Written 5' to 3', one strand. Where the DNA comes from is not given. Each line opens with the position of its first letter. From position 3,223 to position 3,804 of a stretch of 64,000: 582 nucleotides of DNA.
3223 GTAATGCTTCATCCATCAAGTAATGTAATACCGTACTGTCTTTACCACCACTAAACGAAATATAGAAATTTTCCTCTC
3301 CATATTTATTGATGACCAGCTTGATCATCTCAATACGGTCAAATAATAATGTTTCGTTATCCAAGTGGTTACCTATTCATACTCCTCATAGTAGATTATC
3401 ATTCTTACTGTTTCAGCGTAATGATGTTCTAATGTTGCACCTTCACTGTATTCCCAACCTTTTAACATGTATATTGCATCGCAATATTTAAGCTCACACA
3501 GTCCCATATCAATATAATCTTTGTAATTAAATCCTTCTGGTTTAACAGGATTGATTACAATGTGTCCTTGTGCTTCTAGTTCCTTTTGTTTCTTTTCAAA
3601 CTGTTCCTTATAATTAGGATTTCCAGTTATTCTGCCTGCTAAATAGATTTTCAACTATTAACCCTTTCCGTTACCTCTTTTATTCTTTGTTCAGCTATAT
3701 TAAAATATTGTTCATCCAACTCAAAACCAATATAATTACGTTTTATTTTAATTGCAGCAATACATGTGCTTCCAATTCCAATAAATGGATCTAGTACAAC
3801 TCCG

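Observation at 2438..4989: DNA-modification island: PAPS-reductase-like PP-loop enzyme, DUF4406 (deoxyribosyltransferase-like) protein, DNA methyltransferase and RecU-like resolvase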

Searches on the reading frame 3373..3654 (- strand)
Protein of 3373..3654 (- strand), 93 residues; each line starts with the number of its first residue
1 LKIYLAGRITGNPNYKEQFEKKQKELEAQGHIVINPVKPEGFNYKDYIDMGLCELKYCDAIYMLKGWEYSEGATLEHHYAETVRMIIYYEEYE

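Call 3: search_protein_families(library=pfam, proteins=[window:3373-3654:-], max_evalue=0.1)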
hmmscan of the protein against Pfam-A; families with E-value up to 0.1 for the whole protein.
window:3373-3654:- (93 aa): 4 families
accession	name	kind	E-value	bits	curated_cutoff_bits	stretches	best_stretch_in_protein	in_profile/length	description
PF14359.12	DUF4406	-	9.1e-29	100.2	22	1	1-89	1-91/91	Domain of unknown function (DUF4406)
PF05014.21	Nuc_deoxyrib_tr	-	0.0062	17.1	28.8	1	3-41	1-39/117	Nucleoside 2-deoxyribosyltransferase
PF11844.13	DUF3364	-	0.043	14.5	27.4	0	12-29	17-34/56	Domain of unknown function (DUF3364)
PF24963.1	DUF7768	-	0.073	13.8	26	0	48-89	57-97/98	Domain of unknown function (DUF7768)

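Call 4: search_protein_families(library=phrogs, proteins=[window:3373-3654:-], max_evalue=0.01)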
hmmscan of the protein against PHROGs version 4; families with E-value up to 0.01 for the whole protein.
window:3373-3654:- (93 aa): 5 families
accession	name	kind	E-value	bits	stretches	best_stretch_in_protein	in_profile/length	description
phrog_5781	-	unknown function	1.4e-27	97.6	1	1-91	6-100/220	-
phrog_355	-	DNA, RNA and nucleotide metabolism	5.8e-26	92.4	1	1-91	75-173/249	nucleoside 2-deoxyribosyltransferase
phrog_15484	-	other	1.3e-09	39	1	3-89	153-244/253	hydrolase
phrog_12019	-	other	6.5e-08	33.6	1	18-89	33-111/241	MazG-like pyrophosphatase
phrog_31170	-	unknown function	5.7e-07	30.5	1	2-50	2-52/55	-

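Call 6: search_protein_families(library=ncbifam, proteins=[window:3373-3654:-], max_evalue=0.01)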
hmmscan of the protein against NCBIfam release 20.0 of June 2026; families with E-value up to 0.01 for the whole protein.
window:3373-3654:- (93 aa): 0 families

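Call 7: search_protein_families(library=padloc, proteins=[window:3373-3654:-], max_evalue=0.01)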
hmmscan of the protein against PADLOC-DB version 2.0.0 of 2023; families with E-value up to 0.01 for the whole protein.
window:3373-3654:- (93 aa): 0 families

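Call 9: search_dna_similar(query=window:3373-3654:-, collection=phages, mode=protein, max_rows=40)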
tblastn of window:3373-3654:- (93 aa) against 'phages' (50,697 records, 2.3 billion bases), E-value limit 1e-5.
Records with a match: 199; places in all: 199; records where one place covers at least 80% of the query: 123.
Best place of each record, by identity: <60% 199.
By first word of the organism name: Vibrio 109; Arthrobacter 26; Mycobacterium 16; Pseudomonas 11; Escherichia 8; Klebsiella 8; Aeromonas 4; Bacteriophage 3; Yersinia 3; Shewanella 2; and 9 more.
By host as written in the record: - 83; Arthrobacter sp. ATCC 21022 23; Mycobacterium smegmatis mc2 155 15; Vibrio anguillarum strain BA35 10; Vibrio crassostreae 6; Vibrio anguillarum BA35 5; Vibrio sp. F12 4; Yersinia enterocolitica 3; and 42 more.
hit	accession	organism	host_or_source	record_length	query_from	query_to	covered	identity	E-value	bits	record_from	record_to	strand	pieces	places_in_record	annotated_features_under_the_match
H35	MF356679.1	Escherichia phage D6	Escherichia coli C600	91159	1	91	98%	44.1%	3e-12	66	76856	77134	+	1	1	hypothetical protein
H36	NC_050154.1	Escherichia phage D6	Escherichia coli C600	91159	1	91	98%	44.1%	3e-12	66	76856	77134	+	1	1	DUF4406 domain-containing protein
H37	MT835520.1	Bacteriophage sp.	human fecal samples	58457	1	81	87%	46.3%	2e-13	69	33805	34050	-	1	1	record has no annotation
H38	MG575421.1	Proteus phage vB_PmiP_RS51pmB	Proteus mirabilis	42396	3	91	96%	40.7%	3e-9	57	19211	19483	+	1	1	hypothetical protein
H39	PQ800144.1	Klebsiella phage Kpn_R1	Klebsiella pneumoniae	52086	1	88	95%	41.1%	7e-13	68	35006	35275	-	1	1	record has no annotation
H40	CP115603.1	Enterobacter phage MStein-2023a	Enterobacter sp. E12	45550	1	88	95%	41.1%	4e-12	66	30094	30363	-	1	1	record has no annotation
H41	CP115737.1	Citrobacter phage Omnitron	Citrobacter braakii GW-Imi-1b1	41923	1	91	98%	38.7%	4e-12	66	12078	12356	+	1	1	record has no annotation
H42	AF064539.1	Escherichia phage N15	-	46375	1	88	95%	40.0%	3e-13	69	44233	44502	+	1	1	gene 57: gp57 | gene 56: gp56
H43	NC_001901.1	Escherichia phage N15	-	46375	1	88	95%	40.0%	3e-13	69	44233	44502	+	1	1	gene 57: DUF4406 domain-containing protein | gene 56: gp56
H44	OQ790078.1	Klebsiella phage Kpn74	Klebsiella pneumoniae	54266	1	88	95%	40.0%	3e-12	66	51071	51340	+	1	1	DUF4406 domain-containing protein | hypothetical protein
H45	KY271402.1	Klebsiella phage 48ST307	Klebsiella pneumoniae Kp-48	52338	1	88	95%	40.0%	3e-12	66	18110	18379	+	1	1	none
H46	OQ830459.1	Klebsiella phage vB_KpnS_KpLi5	Klebsiella pneumoniae KpLi5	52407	1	88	95%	40.0%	3e-12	66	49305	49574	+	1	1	hypothetical protein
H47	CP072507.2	Klebsiella phage NAR688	Klebsiella quasipneumoniae FK688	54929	1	88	95%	40.0%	3e-12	66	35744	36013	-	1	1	record has no annotation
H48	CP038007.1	Klebsiella phage 020009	Klebsiella pneumoniae SCKP020009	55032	1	88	95%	40.0%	3e-12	66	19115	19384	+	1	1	record has no annotation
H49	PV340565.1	Escherichia phage PhiR46_1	Escherichia coli ECOR13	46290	1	88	95%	40.0%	9e-12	64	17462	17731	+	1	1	hypothetical protein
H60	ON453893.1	Acutalibacter phage Fontainebleau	Acutalibacter muris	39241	1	80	86%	41.2%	3e-6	49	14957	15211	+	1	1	nucleoside 2-deoxyribosyltransferase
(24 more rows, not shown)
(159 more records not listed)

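Call 41: find_related_loci(query=window:3373-3654:-, collection=viral_contigs, flank=5000)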
Query window:3373-3654:- (93 aa) in viral_contigs; peptide patterns used: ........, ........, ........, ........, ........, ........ (x = any residue, [..] = any of these).
14 stretches matched a pattern; 10 encode a relative of the query (tblastn E <= 1e-3); 10 distinct loci.
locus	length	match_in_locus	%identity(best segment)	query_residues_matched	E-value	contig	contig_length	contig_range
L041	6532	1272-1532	66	1-87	3e-34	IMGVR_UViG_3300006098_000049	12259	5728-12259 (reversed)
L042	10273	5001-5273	55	1-91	5e-31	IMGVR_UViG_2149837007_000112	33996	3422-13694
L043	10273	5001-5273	51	1-91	2e-27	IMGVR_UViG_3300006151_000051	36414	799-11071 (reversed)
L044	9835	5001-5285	38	1-93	1e-18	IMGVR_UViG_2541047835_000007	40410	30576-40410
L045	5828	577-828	37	1-83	6e-16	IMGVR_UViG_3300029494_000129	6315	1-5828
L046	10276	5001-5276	39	1-89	2e-13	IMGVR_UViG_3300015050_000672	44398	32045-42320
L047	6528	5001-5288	34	1-81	2e-11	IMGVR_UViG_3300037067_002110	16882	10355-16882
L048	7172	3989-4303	34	3-93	4e-10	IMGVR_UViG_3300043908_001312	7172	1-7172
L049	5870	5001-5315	34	3-93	4e-10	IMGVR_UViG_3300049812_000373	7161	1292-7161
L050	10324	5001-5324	33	2-90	8e-10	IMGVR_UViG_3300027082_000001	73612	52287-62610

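Call 42: search_solved_structures(query=window:3373-3654:-, max_evalue=1, show_alignments=2)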
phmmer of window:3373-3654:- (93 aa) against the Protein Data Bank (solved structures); distinct sequences matched with E-value up to 1: 1.
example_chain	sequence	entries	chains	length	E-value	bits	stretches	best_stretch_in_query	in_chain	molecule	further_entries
2jrr_A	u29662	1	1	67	0.28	14.9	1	49-79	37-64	Uncharacterized protein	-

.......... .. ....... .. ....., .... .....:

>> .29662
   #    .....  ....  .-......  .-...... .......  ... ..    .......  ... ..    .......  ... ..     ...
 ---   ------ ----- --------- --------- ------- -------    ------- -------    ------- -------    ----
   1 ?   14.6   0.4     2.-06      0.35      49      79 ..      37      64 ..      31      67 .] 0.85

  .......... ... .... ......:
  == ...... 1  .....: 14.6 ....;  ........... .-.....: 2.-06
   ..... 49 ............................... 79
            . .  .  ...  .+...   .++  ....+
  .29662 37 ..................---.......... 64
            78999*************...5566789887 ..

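Call 44: find_homologous_proteins(query=window:3373-3654:-, max_evalue=0.001)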
Query window:3373-3654:- (93 aa): 45 proteins with E <= 0.001 among 46 candidates.
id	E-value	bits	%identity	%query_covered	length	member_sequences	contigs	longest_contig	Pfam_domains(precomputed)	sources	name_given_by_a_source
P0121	2.6e-57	209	99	100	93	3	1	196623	PF14359.13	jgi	-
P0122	4.8e-56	205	97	100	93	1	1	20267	PF14359.13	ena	-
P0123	3.7e-55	202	96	100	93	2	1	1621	PF14359.13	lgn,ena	-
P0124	1.9e-54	200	100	95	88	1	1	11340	PF14359.13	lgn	-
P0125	8.3e-42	159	82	97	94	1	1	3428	PF14359.13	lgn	-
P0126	6.0e-41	157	80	97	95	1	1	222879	PF14359.13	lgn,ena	-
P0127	9.3e-41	156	82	94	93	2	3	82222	PF14359.13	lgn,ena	-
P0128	4.8e-39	150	78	98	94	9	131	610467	PF14359.13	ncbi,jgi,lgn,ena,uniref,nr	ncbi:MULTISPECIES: DUF4406 domain-containing protein [Bacillota]|uniref:DUF4406 domain-containing pr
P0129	2.7e-35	138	66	96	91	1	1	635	PF14359.13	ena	-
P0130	2.0e-33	132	66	100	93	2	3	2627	PF14359.13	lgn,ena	-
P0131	7.2e-33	131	64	98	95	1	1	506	PF14359.13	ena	-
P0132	8.4e-33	130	67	98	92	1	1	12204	PF14359.13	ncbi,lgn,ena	-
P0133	8.7e-33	130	68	97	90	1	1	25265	PF14359.13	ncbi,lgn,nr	ncbi:MAG: DUF4406 domain-containing protein [Clostridia bacterium]|nr:DUF4406 domain-containing prot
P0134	9.1e-33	130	66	91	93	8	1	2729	PF14359.13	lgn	-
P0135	9.9e-33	130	69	97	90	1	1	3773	PF14359.13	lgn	-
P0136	2.2e-32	129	69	97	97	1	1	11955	PF14359.13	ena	-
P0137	2.2e-32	129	68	91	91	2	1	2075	PF14359.13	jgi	jgi:hypothetical protein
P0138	2.5e-32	129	64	94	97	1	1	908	PF14359.13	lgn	-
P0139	5.3e-32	128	65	98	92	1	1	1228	PF14359.13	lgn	-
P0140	5.3e-32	128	65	98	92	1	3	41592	PF14359.13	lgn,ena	-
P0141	6.1e-32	128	66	97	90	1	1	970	PF14359.13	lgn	-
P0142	8.1e-32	127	66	98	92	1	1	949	PF14359.13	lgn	-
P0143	1.3e-31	127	65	91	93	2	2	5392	PF14359.13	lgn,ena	-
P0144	2.1e-31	126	66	97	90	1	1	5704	PF14359.13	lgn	-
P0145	2.4e-31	126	66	97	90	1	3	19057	PF14359.13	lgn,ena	-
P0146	2.6e-31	126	62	98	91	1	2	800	PF14359.13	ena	-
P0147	2.9e-31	125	64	98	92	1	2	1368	PF14359.13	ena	-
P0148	3.1e-31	125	63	98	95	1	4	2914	PF14359.13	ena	-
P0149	3.5e-31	125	67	97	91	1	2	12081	PF14359.13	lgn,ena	-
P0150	7.5e-31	124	64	98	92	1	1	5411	PF14359.13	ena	-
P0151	1.5e-30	123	64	97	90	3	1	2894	PF14359.13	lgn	-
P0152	1.6e-30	123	69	89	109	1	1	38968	PF14359.13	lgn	-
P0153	9.9e-30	121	62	94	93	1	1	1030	PF14359.13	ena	-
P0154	1.4e-29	120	64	97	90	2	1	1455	PF14359.13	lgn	-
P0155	2.3e-29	119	66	94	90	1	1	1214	PF14359.13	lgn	-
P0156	4.6e-29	118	62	99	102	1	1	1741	PF14359.13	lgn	-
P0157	7.9e-29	118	62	97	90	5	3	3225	PF14359.13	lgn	-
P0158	9.0e-29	118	66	91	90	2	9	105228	PF14359.13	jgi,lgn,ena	-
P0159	1.0e-28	117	65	91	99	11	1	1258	PF14359.13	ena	-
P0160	1.2e-27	114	65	91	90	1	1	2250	PF14359.13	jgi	-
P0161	2.6e-25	106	58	91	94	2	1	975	PF14359.13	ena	-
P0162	6.2e-25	105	55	100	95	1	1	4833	PF14359.13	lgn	-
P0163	4.5e-24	102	59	94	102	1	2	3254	PF14359.13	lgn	-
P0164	3.4e-17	80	45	98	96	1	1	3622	PF14359.13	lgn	-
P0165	9.2e-14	69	49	87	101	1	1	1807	PF14359.13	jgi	jgi:hypothetical protein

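Call 45: find_encoding_contigs(protein=P0128, flank=3500, max_places=10)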
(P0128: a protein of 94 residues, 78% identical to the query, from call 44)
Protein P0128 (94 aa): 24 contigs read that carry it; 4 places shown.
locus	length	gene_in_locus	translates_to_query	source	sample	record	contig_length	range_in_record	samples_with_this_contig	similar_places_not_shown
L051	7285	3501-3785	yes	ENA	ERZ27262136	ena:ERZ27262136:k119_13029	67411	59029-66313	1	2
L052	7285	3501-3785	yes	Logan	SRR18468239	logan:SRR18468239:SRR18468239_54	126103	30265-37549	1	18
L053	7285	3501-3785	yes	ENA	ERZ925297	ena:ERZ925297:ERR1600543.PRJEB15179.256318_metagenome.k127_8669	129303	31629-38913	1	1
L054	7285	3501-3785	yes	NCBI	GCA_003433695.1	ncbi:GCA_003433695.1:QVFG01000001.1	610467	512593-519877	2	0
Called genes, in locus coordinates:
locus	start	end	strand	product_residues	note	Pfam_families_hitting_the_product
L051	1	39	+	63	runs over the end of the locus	-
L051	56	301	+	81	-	-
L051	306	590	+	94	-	PF18291:HU-HIG, PF00216:Bac_DNA_binding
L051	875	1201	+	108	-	PF14284:PcfJ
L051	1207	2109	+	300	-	PF01555:N6_N4_Mtase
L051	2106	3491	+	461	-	PF00176:SNF2-rel_dom, PF00271:Helicase_C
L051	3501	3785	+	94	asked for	PF14359:DUF4406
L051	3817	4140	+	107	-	-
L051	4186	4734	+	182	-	-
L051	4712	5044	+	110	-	PF12961:DUF3850 (faint)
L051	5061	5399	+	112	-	-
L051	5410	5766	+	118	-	-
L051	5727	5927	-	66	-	-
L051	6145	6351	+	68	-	-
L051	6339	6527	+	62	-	-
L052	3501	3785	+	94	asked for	PF14359:DUF4406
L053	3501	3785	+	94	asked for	PF14359:DUF4406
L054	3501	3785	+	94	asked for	PF14359:DUF4406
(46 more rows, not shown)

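Call 62: get_annotated_region(hit=H43, flank=3500)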
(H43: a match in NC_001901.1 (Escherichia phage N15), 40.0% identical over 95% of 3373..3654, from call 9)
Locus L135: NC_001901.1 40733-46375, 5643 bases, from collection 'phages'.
description: Bacteriophage N15, complete genome.
organism: Escherichia phage N15 (NCBI taxid 1604876)
taxonomy: Viruses; Duplodnaviria; Heunggongvirae; Uroviricota; Caudoviricetes; Ravinvirus; Ravinvirus N15
host: -; source: -; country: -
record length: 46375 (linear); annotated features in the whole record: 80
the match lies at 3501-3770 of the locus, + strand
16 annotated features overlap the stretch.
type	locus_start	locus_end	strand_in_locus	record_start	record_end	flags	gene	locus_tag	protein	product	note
CDS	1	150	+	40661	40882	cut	gene 50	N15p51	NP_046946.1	gp50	-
CDS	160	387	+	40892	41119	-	gene 51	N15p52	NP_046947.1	gp51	-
regulatory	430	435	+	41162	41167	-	-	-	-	minus_35_signal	-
regulatory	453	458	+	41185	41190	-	-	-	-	minus_10_signal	-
stem_loop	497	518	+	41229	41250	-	-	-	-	-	putative rho-indep. transcription terminator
CDS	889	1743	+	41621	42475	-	gene 52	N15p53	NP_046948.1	DNA methyltransferase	possible adenine-specific modification methylase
stem_loop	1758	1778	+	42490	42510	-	-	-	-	-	putative rho-indep. transcription terminator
CDS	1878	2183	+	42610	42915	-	gene 53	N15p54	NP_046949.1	holin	-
CDS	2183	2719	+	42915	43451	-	gene 54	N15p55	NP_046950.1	lysozyme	lysozyme homolog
CDS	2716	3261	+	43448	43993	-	gene 55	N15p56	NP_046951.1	DUF2514 domain-containing protein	-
stem_loop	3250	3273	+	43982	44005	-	-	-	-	-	putative rho-indep. transcription terminator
CDS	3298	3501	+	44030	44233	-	gene 56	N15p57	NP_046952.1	gp56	-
CDS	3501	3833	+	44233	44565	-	gene 57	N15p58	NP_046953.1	DUF4406 domain-containing protein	-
CDS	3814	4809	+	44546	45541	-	gene 58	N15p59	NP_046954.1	DNA cytosine methyltransferase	possible cytosine-specific modification methylase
stem_loop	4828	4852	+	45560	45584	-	-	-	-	-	putative rho-indep. transcription terminator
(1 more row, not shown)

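Call 63: get_annotated_region(hit=H60, flank=3500)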
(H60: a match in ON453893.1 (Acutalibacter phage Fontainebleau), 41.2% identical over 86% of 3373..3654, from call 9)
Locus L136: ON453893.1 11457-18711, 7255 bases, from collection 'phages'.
description: Acutalibacter phage Fontainebleau, complete genome.
organism: Acutalibacter phage Fontainebleau (NCBI taxid 2951965)
taxonomy: Viruses
host: Acutalibacter muris; source: feces; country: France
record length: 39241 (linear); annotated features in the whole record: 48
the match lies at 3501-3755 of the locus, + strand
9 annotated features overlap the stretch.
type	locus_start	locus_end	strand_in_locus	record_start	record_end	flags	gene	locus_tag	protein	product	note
CDS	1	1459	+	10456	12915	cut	-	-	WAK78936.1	DNA helicase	rasttk_feature_creation_tool=/opt/patric-common/ runtime/bin/phanotate version 1.5.0; ...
CDS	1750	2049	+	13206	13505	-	-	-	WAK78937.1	endonuclease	rasttk_feature_creation_tool=/opt/patric-common/ runtime/bin/phanotate version 1.5.0; HHpred against PHROGS v3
CDS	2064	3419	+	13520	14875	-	-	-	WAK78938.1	DNA helicase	rasttk_feature_creation_tool=/opt/patric-common/ runtime/bin/phanotate version 1.5.0; HHpred against PHROGS v3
CDS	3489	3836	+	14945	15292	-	-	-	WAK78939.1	nucleoside 2-deoxyribosyltransferase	rasttk_feature_creation_tool=/opt/patric-common/ runtime/bin/phanotate version 1.5.0; HHpred against PHROGS v3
CDS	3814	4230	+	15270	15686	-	-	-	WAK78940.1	transcriptional regulator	rasttk_feature_creation_tool=/opt/patric-common/ runtime/bin/phanotate version 1.5.0; HHpred against PHROGS v3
CDS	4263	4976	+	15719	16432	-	-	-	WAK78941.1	type II, N6M-methyladenine DNA methyltransferase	rasttk_feature_creation_tool=/opt/patric-common/ runtime/bin/phanotate version 1.5.0; ...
CDS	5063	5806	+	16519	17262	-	-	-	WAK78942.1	terminase small subunit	rasttk_feature_creation_tool=/opt/patric-common/ runtime/bin/phanotate version 1.5.0; HHpred against PHROGS v3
CDS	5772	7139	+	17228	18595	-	-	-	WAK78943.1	terminase large subunit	rasttk_feature_creation_tool=/opt/patric-common/ runtime/bin/phanotate version 1.5.0; HHpred against PHROGS v3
CDS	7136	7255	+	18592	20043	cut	-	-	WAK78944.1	portal protein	rasttk_feature_creation_tool=/opt/patric-common/ runtime/bin/phanotate version 1.5.0; HHpred against PHROGS v3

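Call 66: find_related_loci(query=A3, collection=viral_contigs, flank=4000)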
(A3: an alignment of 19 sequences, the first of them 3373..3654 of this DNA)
Query A3 (93 aa) in viral_contigs; peptide patterns used: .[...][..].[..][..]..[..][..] (x = any residue, [..] = any of these).
600 stretches matched a pattern (row limit reached: there are more); 511 encode a relative of the query (tblastn E <= 1e-3); the best 80 are kept; 80 distinct loci.
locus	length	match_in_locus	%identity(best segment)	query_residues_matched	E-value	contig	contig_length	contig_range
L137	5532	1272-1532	66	1-87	2e-33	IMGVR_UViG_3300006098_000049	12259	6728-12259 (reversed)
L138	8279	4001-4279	56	1-93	3e-31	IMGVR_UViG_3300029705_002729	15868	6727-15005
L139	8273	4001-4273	53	1-91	2e-27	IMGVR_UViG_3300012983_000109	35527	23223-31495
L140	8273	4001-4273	51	1-91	1e-26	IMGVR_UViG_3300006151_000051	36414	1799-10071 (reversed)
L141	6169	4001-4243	54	1-80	3e-25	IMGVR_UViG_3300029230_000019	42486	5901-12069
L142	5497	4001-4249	52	1-82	4e-25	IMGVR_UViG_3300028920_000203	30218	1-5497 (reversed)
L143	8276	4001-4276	48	1-91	5e-25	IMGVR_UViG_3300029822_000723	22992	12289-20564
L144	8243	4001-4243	52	1-80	7e-25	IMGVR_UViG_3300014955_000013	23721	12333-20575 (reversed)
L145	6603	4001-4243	49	1-80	1e-24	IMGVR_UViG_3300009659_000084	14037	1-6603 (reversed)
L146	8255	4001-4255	53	1-85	3e-24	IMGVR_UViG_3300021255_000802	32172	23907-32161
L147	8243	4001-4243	54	1-80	1e-23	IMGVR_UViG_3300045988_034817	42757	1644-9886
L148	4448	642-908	47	1-88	2e-23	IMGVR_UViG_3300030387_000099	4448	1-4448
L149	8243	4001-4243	53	1-80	3e-23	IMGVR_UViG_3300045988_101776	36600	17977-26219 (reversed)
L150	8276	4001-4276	45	1-91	4e-23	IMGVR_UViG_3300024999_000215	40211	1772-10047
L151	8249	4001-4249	51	1-80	2e-22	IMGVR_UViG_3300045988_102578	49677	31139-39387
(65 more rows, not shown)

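Call 72: predict_structure(alignment_id=A4)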
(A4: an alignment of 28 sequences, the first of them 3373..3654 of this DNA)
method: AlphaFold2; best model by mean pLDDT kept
length: 93 residues; sequences in the alignment: 28
mean_pLDDT: 92.8   pTM: 0.85
mean pLDDT of the five models: 92.8, 92.7, 89.4, 88.2, 87.5
residues with pLDDT >= 90: 71; 70-90: 20; 50-70: 2; < 50: 0
segments of 3 or more residues with pLDDT < 50: none
pLDDT, mean of each block of 10 residues (from residue 1): 95 93 98 90 83 94 96 96 97 69
secondary structure, 60 per line:
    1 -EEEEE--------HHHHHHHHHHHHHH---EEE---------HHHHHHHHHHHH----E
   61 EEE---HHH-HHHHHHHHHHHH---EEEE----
elements in order: E2-6 H15-28 E32-34 H44-55 E60-63 H71-82 E86-89

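Call 75: search_protein_families(library=pfam, alignment_id=A5, max_evalue=0.0001)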
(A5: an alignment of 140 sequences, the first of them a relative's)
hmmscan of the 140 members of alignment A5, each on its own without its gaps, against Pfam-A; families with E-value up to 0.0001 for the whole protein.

A. member 1, L137:49-300:+ (84 aa): 1 family
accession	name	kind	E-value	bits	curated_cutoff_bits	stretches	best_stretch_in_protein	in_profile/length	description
PF19062.5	DUF5758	-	1.5e-31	108.9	26.9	1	1-81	25-105/105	Family of unknown function (DUF5758)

B. families by the number of members that match (of 140 scanned): 66 families (the first 25 are shown)
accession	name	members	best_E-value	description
PF01555.25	N6_N4_Mtase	7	8.3e-54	DNA methylase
PF13481.12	AAA_25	4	7.1e-30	AAA domain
PF03796.21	DnaB_C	3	5.8e-57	DnaB-like helicase C terminal domain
PF05866.16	RusA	3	9.5e-37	Endodeoxyribonuclease RusA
PF01507.26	PAPS_reduct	3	1.1e-19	Phosphoadenosine phosphosulfate reductase domain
PF00176.29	SNF2-rel_dom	3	1e-06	SNF2-related domain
PF00476.26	DNA_pol_A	2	1.9e-64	DNA polymerase family A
PF00145.23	DNA_methylase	2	9.5e-53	C-5 cytosine-specific DNA methylase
PF00772.26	DnaB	2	9.2e-31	DnaB-like helicase N terminal domain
PF04233.19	Phage_Mu_F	2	1e-12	Phage Mu protein F like protein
PF00271.37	Helicase_C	2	3.5e-11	Helicase conserved C-terminal domain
PF06745.19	ATPase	2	8.7e-08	KaiC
PF13384.12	HTH_23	2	4e-06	Homeodomain-like domain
PF04055.27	Radical_SAM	2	1.9e-05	Radical SAM superfamily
PF10926.14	DUF2800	1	3.2e-159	Protein of unknown function (DUF2800)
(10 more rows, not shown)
